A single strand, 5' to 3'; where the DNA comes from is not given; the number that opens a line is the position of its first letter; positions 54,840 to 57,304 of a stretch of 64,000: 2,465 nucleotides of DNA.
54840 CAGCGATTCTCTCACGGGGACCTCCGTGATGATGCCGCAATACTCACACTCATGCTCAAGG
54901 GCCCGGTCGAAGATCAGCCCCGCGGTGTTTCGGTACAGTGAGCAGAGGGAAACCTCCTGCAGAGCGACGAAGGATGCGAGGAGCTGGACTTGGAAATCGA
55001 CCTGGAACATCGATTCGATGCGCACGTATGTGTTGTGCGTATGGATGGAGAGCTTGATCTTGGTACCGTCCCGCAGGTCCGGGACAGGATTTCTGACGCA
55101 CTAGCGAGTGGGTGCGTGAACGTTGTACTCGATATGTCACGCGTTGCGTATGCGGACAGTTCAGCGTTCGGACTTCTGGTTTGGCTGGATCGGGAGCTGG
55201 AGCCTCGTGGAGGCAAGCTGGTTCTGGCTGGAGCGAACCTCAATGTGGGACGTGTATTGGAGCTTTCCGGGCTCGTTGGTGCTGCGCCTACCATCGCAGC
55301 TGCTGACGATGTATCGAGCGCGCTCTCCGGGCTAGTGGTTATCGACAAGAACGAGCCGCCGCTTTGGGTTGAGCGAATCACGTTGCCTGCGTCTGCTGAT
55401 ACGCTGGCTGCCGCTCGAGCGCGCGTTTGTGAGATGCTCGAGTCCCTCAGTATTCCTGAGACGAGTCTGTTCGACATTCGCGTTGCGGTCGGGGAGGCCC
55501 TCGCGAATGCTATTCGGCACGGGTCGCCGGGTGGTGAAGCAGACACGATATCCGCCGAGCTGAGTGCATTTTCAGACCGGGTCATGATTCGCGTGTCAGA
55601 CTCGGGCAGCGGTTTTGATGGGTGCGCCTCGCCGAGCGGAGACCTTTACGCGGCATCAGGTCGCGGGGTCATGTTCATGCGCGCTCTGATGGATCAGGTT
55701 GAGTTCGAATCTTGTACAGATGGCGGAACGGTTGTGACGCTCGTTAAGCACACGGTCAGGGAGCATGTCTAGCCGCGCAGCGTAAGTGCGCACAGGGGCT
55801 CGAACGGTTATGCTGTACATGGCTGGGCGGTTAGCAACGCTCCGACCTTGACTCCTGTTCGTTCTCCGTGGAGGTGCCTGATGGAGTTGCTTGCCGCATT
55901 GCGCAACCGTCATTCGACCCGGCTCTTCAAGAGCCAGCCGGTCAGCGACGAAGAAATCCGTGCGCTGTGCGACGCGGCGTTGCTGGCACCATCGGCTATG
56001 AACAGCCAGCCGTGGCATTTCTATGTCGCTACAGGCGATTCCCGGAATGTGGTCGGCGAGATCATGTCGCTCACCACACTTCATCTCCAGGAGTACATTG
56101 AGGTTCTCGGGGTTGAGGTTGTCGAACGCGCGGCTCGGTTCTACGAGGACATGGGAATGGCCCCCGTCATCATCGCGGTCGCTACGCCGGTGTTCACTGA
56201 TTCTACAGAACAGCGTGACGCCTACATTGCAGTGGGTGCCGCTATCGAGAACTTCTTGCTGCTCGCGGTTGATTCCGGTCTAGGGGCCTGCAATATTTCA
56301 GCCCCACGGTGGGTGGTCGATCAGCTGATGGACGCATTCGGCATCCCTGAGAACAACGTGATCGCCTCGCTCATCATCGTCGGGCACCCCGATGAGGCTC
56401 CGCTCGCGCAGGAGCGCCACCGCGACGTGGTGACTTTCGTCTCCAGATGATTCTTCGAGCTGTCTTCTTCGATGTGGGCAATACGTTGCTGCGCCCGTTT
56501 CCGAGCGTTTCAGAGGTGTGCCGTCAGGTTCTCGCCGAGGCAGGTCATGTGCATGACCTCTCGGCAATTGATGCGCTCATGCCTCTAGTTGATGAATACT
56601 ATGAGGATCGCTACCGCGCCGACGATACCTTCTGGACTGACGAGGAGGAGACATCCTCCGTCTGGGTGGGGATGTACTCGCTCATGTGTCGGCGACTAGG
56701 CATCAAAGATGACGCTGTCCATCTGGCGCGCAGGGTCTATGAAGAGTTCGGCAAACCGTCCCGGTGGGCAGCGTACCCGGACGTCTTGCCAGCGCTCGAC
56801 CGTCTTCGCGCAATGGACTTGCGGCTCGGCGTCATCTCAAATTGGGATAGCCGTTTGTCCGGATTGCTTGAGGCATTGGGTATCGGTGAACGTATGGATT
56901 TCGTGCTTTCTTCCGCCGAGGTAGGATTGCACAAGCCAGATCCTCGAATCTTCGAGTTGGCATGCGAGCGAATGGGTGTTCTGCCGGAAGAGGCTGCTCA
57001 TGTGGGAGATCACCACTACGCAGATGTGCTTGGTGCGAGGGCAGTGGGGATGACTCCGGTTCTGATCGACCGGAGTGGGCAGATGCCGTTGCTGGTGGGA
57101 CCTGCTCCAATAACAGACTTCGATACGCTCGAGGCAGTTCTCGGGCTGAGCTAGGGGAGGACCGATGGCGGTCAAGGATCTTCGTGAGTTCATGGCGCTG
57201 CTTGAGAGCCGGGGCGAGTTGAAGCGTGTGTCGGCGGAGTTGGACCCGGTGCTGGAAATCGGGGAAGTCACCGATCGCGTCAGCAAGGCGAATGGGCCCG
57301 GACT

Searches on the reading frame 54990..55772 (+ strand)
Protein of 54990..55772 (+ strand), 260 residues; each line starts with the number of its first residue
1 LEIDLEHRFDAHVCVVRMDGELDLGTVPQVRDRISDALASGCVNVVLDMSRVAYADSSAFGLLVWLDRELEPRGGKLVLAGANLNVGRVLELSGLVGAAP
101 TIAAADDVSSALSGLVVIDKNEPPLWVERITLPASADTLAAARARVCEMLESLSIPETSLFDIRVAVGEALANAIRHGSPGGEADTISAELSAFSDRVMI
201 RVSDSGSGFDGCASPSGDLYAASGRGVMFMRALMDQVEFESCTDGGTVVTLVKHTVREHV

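Call 25: search_protein_families(library=pfam, proteins=[window:54990-55772:+])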
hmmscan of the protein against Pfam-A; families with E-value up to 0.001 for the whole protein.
window:54990-55772:+ (260 aa): 4 families
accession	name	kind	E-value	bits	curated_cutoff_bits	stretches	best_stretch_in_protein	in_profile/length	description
PF13581.12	HATPase_c_2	-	2.3e-26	92.7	27.4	1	132-253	1-127/127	Histidine kinase-like ATPase domain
PF01740.26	STAS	-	3.9e-18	65.6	22.6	1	10-96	7-94/106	STAS domain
PF13466.11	STAS_2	-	2.5e-15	56.8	29.2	1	17-95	2-79/80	STAS domain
PF02518.31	HATPase_c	-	2e-07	31.8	26.4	1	163-252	6-106/111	Histidine kinase-, DNA gyrase B-, and HSP90-like ATPase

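Call 29: search_protein_families(library=ncbifam, proteins=[window:54990-55772:+], max_evalue=0.00001)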
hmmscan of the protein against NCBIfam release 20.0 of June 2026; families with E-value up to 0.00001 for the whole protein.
window:54990-55772:+ (260 aa): 6 families
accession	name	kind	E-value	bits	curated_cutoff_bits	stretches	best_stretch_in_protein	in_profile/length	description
TIGR00377.1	ant_ant_sig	superfamily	2.2e-19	69.3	53.45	1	1-96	1-97/108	anti-sigma factor antagonist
TIGR01925.2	spIIAB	equivalog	8.9e-17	61.3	135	1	130-254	5-135/137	anti-sigma F factor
TIGR02886.1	spore_II_AA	equivalog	7.9e-16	58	114.75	1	10-97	6-94/106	anti-sigma F factor antagonist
NF003144.0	PRK04069.1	equivalog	3.4e-14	52.5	145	1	130-260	10-148/161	anti-sigma B factor RsbW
NF041045.1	RsbA_anti_sig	subfamily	1.1e-12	47.9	210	1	132-251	184-300/303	anti-sigma factor RsbA family regulatory protein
TIGR01924.1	rsbW_low_gc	equivalog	3.1e-12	46.2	155.05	1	130-260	10-148/159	anti-sigma B factor RsbW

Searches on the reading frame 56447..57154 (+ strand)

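Call 25: search_protein_families(library=pfam, proteins=[window:56447-57154:+])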
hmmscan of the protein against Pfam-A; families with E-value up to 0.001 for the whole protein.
window:56447-57154:+ (235 aa): 3 families
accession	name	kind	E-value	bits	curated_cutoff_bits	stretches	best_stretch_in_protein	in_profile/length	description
PF00702.32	Hydrolase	-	3.3e-26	93.3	26.4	1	4-201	2-191/191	haloacid dehalogenase-like hydrolase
PF13419.12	HAD_2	-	2.7e-18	67.1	23.8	1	81-204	49-175/178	Haloacid dehalogenase-like hydrolase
PF13242.12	Hydrolase_like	-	8.4e-09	35.7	22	1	162-208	3-49/75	HAD-hyrolase-like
